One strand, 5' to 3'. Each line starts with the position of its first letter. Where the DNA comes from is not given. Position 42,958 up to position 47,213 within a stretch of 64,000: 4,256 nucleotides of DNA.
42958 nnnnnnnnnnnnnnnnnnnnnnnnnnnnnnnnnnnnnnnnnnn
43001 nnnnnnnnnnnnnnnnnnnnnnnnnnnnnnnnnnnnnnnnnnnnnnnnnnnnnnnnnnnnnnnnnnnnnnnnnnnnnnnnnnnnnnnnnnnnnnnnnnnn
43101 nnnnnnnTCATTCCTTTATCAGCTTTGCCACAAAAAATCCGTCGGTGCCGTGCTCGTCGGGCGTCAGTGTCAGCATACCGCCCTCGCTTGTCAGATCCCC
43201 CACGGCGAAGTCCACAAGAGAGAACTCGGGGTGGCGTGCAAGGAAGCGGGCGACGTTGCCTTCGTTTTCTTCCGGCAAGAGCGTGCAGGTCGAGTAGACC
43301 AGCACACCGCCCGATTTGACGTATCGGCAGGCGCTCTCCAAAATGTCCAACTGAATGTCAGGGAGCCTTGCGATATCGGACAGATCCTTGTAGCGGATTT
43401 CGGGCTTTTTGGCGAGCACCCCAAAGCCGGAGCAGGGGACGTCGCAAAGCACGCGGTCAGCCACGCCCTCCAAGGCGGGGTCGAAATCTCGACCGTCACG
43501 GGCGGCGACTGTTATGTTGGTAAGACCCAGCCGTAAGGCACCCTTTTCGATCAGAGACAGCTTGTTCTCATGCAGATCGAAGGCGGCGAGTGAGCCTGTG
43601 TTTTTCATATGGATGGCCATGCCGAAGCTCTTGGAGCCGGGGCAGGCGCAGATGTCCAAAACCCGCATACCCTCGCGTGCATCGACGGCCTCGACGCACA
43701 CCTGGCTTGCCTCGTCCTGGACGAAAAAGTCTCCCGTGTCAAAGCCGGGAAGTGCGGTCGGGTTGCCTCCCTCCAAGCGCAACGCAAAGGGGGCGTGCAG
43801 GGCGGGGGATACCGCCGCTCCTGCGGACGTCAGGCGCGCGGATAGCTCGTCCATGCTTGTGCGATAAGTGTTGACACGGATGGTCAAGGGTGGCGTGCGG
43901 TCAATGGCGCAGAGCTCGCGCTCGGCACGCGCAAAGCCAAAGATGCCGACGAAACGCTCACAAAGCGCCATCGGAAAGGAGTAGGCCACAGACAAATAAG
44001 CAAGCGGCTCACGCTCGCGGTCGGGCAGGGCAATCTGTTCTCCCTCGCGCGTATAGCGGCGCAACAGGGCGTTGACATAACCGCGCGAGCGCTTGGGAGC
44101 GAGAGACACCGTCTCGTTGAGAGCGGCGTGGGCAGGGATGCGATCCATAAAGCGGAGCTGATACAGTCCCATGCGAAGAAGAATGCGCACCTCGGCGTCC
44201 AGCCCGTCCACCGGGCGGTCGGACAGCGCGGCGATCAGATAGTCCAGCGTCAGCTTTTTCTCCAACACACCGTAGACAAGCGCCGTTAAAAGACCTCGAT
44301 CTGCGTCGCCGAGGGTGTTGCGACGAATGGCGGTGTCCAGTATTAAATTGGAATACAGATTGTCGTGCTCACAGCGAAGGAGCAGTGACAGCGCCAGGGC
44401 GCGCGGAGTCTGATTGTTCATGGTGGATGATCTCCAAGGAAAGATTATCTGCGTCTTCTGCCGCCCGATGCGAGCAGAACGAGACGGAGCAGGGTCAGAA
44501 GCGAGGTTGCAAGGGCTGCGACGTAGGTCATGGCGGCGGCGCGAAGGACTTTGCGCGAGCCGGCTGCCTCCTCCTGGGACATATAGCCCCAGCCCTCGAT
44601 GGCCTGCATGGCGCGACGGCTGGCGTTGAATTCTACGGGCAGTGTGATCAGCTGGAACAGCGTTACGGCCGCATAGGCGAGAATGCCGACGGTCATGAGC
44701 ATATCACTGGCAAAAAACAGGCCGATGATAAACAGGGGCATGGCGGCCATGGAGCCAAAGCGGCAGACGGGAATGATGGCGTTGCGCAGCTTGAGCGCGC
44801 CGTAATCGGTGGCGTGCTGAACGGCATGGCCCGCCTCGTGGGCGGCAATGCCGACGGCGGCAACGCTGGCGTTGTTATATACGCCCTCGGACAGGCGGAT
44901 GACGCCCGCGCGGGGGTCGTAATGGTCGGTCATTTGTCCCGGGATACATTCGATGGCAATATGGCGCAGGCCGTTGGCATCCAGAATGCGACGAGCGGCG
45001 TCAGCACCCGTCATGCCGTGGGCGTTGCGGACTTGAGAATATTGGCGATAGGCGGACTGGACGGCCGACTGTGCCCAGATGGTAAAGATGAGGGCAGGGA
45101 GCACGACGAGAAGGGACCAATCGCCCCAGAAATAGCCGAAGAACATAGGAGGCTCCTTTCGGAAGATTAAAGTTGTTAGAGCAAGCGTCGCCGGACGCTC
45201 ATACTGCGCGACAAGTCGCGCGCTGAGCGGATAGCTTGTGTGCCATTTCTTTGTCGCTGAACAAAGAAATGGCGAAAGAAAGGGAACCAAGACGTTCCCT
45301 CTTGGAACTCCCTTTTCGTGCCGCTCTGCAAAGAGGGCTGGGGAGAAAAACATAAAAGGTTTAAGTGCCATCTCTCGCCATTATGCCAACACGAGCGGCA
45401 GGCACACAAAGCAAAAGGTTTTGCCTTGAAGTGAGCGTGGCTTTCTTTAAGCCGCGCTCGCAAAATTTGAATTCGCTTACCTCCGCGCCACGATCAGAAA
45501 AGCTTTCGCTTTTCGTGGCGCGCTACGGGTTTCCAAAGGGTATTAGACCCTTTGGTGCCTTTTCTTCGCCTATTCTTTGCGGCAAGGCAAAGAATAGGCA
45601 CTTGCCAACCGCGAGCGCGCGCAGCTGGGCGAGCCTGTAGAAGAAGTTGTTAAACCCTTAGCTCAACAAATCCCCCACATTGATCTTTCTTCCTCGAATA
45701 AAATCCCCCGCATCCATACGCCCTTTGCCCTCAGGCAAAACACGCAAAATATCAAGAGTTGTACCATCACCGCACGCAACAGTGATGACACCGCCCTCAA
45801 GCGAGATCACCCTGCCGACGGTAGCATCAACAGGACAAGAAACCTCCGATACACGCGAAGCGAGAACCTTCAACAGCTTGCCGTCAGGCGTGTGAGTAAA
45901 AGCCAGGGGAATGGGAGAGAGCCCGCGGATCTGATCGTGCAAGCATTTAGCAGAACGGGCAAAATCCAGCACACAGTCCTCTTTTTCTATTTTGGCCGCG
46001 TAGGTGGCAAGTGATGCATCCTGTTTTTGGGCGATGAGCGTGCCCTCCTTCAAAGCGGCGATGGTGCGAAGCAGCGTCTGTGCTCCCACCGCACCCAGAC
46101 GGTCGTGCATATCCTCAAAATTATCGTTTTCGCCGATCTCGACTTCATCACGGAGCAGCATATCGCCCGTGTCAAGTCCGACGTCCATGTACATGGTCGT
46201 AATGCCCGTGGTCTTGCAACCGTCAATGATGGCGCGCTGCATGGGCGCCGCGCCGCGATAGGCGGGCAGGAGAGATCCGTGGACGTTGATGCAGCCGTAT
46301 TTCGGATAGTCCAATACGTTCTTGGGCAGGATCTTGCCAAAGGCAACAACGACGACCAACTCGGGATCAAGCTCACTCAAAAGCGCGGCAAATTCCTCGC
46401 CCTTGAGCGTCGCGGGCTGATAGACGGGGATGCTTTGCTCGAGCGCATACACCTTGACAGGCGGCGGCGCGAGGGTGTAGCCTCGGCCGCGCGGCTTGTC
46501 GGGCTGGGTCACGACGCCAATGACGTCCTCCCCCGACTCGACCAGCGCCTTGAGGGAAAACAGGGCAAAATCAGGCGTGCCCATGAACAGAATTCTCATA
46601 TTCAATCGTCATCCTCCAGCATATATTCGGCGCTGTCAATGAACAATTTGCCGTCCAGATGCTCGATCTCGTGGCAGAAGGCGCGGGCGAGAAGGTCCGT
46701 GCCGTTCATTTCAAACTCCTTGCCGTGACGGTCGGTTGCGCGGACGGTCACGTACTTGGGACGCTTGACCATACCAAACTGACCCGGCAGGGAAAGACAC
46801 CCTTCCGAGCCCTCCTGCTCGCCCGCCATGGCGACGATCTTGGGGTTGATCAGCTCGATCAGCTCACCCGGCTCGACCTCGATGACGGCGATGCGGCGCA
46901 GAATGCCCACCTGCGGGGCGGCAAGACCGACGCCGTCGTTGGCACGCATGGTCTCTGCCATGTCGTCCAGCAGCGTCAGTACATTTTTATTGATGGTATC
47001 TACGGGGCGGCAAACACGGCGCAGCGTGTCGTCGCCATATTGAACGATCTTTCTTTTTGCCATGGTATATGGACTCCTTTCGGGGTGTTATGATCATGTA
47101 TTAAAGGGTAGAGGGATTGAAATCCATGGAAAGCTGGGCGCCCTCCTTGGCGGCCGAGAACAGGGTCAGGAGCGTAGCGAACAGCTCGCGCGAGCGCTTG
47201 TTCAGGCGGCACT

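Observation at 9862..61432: Dense family of hairpin-rich modular intergenic elements that I cannot assign to a named family (10 loci, ~6 kb, ~9% of the window)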

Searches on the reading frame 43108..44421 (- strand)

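Call 47: search_protein_families(library=pfam, proteins=[window:43108-44421:-], max_evalue=0.00001)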
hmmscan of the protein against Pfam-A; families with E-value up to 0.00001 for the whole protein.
window:43108-44421:- (437 aa): 4 families
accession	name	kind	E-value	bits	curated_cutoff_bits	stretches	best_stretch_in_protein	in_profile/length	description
PF01189.24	Methyltr_RsmB-F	-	2.6e-49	168.1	27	1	246-434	4-198/199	16S rRNA methyltransferase RsmB/F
PF01029.23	NusB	-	1.4e-26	93.8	23.1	1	5-125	2-133/133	NusB family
PF22458.1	RsmF-B_ferredox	-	1.1e-09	38.7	27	1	153-220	5-71/74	Methyltr_RsmF/B-like, ferredoxin-like domain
PF13847.12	Methyltransf_31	-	1.2e-06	28.7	27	1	249-380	2-113/145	Methyltransferase domain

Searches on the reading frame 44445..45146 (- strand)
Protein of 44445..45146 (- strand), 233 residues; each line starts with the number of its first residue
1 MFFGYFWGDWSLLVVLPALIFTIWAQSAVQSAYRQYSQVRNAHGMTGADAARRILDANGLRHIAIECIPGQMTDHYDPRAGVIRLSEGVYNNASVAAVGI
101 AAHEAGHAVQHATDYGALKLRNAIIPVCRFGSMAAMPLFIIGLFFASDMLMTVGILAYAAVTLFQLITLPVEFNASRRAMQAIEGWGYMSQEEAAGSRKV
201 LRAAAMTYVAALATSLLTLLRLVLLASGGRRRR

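Call 55: find_encoding_contigs(protein=window:44445-45146:-, flank=2500, max_places=10)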
Protein window:44445-45146:- (233 aa): 4 contigs read that carry it; 2 places shown.
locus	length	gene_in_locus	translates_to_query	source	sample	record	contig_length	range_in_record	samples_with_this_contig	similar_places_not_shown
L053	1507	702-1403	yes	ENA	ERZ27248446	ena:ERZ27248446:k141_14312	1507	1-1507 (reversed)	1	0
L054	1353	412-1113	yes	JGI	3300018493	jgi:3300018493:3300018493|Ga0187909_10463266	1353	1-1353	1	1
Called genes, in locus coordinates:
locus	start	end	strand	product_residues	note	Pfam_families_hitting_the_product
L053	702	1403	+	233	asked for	PF04298:Zn_peptidase_2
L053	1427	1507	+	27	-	?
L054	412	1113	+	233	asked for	PF04298:Zn_peptidase_2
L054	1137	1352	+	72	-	?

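Call 62: find_homologous_proteins(query=window:44445-45146:-, max_evalue=1e-40)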
Query window:44445-45146:- (233 aa): 7964 proteins with E <= 1e-40 among 8000 candidates; the best 120 are listed.
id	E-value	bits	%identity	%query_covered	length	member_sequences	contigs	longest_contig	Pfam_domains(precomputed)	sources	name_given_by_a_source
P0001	1.0e-143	494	97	100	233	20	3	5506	PF04298.19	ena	-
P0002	1.2e-135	468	91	100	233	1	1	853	PF04298.19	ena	-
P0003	5.6e-132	456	88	100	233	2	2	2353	PF04298.19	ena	-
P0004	1.8e-129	448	88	100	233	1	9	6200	PF04298.19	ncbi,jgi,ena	jgi:Zn-dependent membrane protease YugP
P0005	2.2e-129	447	89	100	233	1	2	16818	PF04298.19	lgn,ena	-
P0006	4.7e-129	446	89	100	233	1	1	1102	PF04298.19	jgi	jgi:Zn-dependent membrane protease YugP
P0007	4.9e-129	446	88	100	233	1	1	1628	PF04298.19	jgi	jgi:Zn-dependent membrane protease YugP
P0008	8.4e-129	446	88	100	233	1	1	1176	PF04298.19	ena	-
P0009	2.0e-128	444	89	100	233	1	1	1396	PF04298.19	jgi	jgi:Zn-dependent membrane protease YugP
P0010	2.3e-128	444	86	100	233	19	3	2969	PF04298.19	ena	-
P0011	4.6e-128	443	88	100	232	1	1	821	PF04298.19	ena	-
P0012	5.5e-127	440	86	100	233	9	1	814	PF04298.19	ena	-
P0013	4.3e-126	437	86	100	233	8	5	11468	PF04298.19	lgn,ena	-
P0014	2.0e-125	435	86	100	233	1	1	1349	PF04298.19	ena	-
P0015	2.0e-125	435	86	100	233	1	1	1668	PF04298.19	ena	-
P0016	4.8e-125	433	86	100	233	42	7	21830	PF04298.19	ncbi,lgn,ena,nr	ncbi:MAG: zinc metallopeptidase [Clostridia bacterium]|nr:zinc metallopeptidase [Clostridia bacteriu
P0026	2.3e-119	415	82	100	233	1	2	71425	PF04298.19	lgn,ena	-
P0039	1.3e-109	383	76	99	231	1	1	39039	PF04298.19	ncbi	-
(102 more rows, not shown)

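Call 63: find_encoding_contigs(protein=P0026, flank=10000, max_places=1)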
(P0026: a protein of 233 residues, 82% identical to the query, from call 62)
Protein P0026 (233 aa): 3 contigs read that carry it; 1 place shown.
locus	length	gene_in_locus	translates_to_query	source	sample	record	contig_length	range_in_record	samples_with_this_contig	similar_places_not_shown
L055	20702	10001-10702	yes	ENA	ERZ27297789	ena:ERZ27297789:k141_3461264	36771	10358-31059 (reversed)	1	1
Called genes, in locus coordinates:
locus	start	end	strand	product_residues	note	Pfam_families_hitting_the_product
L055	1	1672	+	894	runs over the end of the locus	PF25788:Ig_Rha78A_N, PF05592:Bac_rhamnosid, PF17389:Bac_rhamnosid6H, PF17390:Bac_rhamnosid_C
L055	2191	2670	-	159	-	-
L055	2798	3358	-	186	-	PF08207:EFP_N, PF01132:EFP, PF09285:Elong-fact-P_C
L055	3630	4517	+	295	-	PF03755:YicC-like_N, PF08340:YicC-like_C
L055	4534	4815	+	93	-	PF04025:RemA-like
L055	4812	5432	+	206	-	PF00625:Guanylate_kin, PF13671:AAA_33 (faint)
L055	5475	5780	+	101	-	-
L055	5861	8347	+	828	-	PF17764:PriA_3primeBD, PF00270:DEAD, PF04851:ResIII, PF18319:Zn_ribbon_PriA (weak), PF00271:Helicase_C (weak), PF18074:PriA_C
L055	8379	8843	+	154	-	PF01327:Pep_deformylase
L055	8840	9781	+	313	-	PF00551:Formyl_trans_N, PF02911:Formyl_trans_C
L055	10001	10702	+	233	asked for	PF04298:Zn_peptidase_2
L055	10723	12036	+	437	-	PF01029:NusB, PF22458:RsmF-B_ferredox, PF01189:Methyltr_RsmB-F, PF01728:FtsJ (weak), PF13847:Methyltransf_31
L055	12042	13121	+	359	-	PF21016:RlmN_N, PF04055:Radical_SAM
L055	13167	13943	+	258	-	PF03793:PASTA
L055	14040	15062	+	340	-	PF16745:RsgA_N, PF03193:RsgA_GTPase, PF01926:MMR_HSR1 (faint)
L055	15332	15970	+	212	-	PF04263:TPK_catalytic, PF04265:TPK_B1_binding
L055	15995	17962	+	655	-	PF08497:Radical_SAM_N, PF04055:Radical_SAM (weak), PF11842:DUF3362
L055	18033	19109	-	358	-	PF00365:PFK, PF01513:NAD_kinase (weak)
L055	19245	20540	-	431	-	PF00994:MoCF_biosynth, PF18146:CinA_KH, PF02464:CinA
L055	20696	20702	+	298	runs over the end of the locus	PF04055:Radical_SAM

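Call 64: find_encoding_contigs(protein=P0039, flank=10000, max_places=1)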
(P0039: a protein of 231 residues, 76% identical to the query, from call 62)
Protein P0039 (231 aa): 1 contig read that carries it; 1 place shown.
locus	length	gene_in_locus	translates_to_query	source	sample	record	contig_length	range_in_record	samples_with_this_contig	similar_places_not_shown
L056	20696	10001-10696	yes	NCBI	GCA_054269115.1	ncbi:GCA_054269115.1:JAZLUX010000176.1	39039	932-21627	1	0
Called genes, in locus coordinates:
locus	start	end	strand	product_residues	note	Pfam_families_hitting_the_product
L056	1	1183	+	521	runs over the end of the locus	PF13396:PLDc_N, PF13091:PLDc_2, PF00614:PLDc (weak)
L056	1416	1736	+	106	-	PF06949:DUF1292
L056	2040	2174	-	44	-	-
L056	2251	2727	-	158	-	-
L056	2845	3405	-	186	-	PF08207:EFP_N, PF01132:EFP, PF09285:Elong-fact-P_C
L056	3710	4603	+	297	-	PF03755:YicC-like_N, PF08340:YicC-like_C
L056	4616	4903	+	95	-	PF04025:RemA-like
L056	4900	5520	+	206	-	PF00625:Guanylate_kin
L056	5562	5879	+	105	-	-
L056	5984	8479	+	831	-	PF17764:PriA_3primeBD, PF13191:AAA_16 (faint), PF04851:ResIII, PF00270:DEAD, PF18319:Zn_ribbon_PriA (weak), PF00271:Helicase_C (weak), PF18074:PriA_C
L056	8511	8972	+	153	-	PF01327:Pep_deformylase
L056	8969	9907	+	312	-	PF00551:Formyl_trans_N, PF02911:Formyl_trans_C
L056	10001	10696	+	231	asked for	PF04298:Zn_peptidase_2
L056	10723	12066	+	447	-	PF01029:NusB, PF22458:RsmF-B_ferredox, PF01728:FtsJ (weak), PF01189:Methyltr_RsmB-F, PF13847:Methyltransf_31 (weak)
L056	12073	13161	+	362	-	PF21016:RlmN_N, PF04055:Radical_SAM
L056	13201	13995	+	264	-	PF03793:PASTA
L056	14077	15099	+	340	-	PF16745:RsgA_N, PF03193:RsgA_GTPase, PF01926:MMR_HSR1 (faint)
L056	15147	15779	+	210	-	PF04263:TPK_catalytic, PF04265:TPK_B1_binding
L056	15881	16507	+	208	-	PF06161:DUF975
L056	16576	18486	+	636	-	PF08497:Radical_SAM_N, PF04055:Radical_SAM (weak), PF11842:DUF3362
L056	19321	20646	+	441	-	PF01743:PolyA_pol, PF12627:PolyA_pol_RNAbd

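Call 76: find_encoding_contigs(protein=P0005, flank=8000, max_places=1)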
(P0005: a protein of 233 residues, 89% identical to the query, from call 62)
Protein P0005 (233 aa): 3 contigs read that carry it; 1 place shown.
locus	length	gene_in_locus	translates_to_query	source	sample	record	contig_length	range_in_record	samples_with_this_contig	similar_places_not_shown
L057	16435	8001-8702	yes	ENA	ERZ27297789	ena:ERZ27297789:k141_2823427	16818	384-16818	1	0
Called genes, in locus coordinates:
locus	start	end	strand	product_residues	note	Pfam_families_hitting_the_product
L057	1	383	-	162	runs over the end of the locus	-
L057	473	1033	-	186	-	PF08207:EFP_N, PF01132:EFP, PF09285:Elong-fact-P_C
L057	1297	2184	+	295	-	PF03755:YicC-like_N, PF08340:YicC-like_C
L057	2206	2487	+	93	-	PF04025:RemA-like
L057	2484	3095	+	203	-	PF00625:Guanylate_kin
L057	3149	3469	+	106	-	-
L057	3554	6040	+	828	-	PF17764:PriA_3primeBD, PF00270:DEAD, PF04851:ResIII, PF18319:Zn_ribbon_PriA (weak), PF00271:Helicase_C (weak), PF18074:PriA_C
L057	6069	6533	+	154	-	PF01327:Pep_deformylase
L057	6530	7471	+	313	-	PF00551:Formyl_trans_N, PF02911:Formyl_trans_C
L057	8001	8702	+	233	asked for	PF04298:Zn_peptidase_2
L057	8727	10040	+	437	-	PF01029:NusB, PF22458:RsmF-B_ferredox, PF01189:Methyltr_RsmB-F, PF13847:Methyltransf_31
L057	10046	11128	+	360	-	PF21016:RlmN_N, PF04055:Radical_SAM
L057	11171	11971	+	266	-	PF03793:PASTA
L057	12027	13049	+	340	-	PF16745:RsgA_N, PF03193:RsgA_GTPase, PF01926:MMR_HSR1 (weak)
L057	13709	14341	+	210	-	PF04263:TPK_catalytic, PF04265:TPK_B1_binding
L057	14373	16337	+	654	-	PF08497:Radical_SAM_N, PF04055:Radical_SAM (faint), PF11842:DUF3362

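Call 77: find_encoding_contigs(protein=P0016, flank=8000, max_places=1)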
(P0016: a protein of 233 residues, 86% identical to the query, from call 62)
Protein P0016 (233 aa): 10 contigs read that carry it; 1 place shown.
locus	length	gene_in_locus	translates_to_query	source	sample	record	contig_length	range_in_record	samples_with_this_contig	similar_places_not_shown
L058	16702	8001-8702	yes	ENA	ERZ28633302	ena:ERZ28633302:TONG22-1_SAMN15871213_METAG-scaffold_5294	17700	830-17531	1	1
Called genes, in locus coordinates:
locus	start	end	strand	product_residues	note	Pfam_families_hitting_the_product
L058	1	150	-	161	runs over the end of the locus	-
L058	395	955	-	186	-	PF08207:EFP_N, PF01132:EFP, PF09285:Elong-fact-P_C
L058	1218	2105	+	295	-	PF03755:YicC-like_N, PF08340:YicC-like_C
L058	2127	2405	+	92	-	PF04025:RemA-like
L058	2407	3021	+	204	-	PF00625:Guanylate_kin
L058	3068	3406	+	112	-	-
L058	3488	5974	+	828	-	PF17764:PriA_3primeBD, PF00270:DEAD, PF04851:ResIII, PF18319:Zn_ribbon_PriA (weak), PF00271:Helicase_C (weak), PF18074:PriA_C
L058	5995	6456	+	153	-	PF01327:Pep_deformylase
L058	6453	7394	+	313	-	PF00551:Formyl_trans_N, PF02911:Formyl_trans_C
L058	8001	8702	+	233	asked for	PF04298:Zn_peptidase_2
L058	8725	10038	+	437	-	PF01029:NusB, PF22458:RsmF-B_ferredox, PF01189:Methyltr_RsmB-F, PF13847:Methyltransf_31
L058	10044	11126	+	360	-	PF21016:RlmN_N, PF04055:Radical_SAM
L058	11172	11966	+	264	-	PF03793:PASTA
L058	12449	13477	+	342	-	PF16745:RsgA_N, PF03193:RsgA_GTPase, PF01926:MMR_HSR1 (weak)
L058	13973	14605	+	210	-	PF04263:TPK_catalytic, PF04265:TPK_B1_binding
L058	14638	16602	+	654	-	PF08497:Radical_SAM_N, PF04055:Radical_SAM (weak), PF11842:DUF3362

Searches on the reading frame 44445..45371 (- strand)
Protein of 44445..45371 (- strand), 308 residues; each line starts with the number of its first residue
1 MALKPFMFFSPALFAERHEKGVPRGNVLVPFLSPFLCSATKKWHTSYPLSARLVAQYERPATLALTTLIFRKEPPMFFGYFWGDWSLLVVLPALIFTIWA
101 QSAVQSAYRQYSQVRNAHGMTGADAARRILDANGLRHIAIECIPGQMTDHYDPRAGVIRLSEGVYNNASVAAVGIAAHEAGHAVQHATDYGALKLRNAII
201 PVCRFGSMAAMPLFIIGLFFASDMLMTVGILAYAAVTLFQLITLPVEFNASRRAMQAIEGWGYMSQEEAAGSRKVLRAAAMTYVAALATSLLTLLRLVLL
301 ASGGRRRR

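Call 47: search_protein_families(library=pfam, proteins=[window:44445-45371:-], max_evalue=0.00001)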
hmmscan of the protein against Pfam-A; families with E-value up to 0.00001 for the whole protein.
window:44445-45371:- (308 aa): 1 family
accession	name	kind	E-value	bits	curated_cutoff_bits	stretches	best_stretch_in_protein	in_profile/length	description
PF04298.18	Zn_peptidase_2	-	1.3e-88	296.7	27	1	87-301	2-217/218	Putative neutral zinc metallopeptidase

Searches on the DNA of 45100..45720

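Call 74: search_rna_families(source=window, start=45100, end=45720, threshold=evalue, max_evalue=1)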
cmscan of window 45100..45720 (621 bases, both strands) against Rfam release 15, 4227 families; matches with E-value up to 1: 1.
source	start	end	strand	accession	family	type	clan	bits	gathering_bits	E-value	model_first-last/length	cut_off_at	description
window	45411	45556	+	RF01773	rpsL_pseudo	Cis-reg; leader;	-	17.1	70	0.5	1-128/128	no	Pseudomonas rpsL leader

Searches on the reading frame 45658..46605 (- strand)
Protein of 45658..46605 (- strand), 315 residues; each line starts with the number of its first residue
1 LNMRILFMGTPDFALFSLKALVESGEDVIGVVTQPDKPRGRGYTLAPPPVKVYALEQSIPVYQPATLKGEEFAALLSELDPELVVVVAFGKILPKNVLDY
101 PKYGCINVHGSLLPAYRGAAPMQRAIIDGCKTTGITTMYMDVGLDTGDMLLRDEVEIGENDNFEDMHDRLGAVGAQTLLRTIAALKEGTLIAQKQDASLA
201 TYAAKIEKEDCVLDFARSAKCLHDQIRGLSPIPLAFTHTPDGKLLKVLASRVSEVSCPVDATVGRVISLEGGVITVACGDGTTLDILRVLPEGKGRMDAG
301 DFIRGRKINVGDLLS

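Call 47: search_protein_families(library=pfam, proteins=[window:45658-46605:-], max_evalue=0.00001)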
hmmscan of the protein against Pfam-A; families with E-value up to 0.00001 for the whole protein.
window:45658-46605:- (315 aa): 2 families
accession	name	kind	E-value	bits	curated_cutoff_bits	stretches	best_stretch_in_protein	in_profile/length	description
PF00551.24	Formyl_trans_N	-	1e-43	149.6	26.1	1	3-181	1-180/181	Formyl transferase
PF02911.23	Formyl_trans_C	-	1e-16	61.3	21.1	1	205-306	1-99/100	Formyl transferase, C-terminal domain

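Call 54: find_encoding_contigs(protein=window:45658-46605:-, flank=2500, max_places=10)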
Protein window:45658-46605:- (315 aa): no gene with exactly this product is on record in the collection.

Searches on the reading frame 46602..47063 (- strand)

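Call 47: search_protein_families(library=pfam, proteins=[window:46602-47063:-], max_evalue=0.00001)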
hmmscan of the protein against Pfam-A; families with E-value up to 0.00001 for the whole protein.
window:46602-47063:- (153 aa): 1 family
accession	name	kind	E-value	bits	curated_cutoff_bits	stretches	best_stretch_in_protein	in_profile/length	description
PF01327.26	Pep_deformylase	-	3e-48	163.8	22.8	1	4-145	2-150/156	Polypeptide deformylase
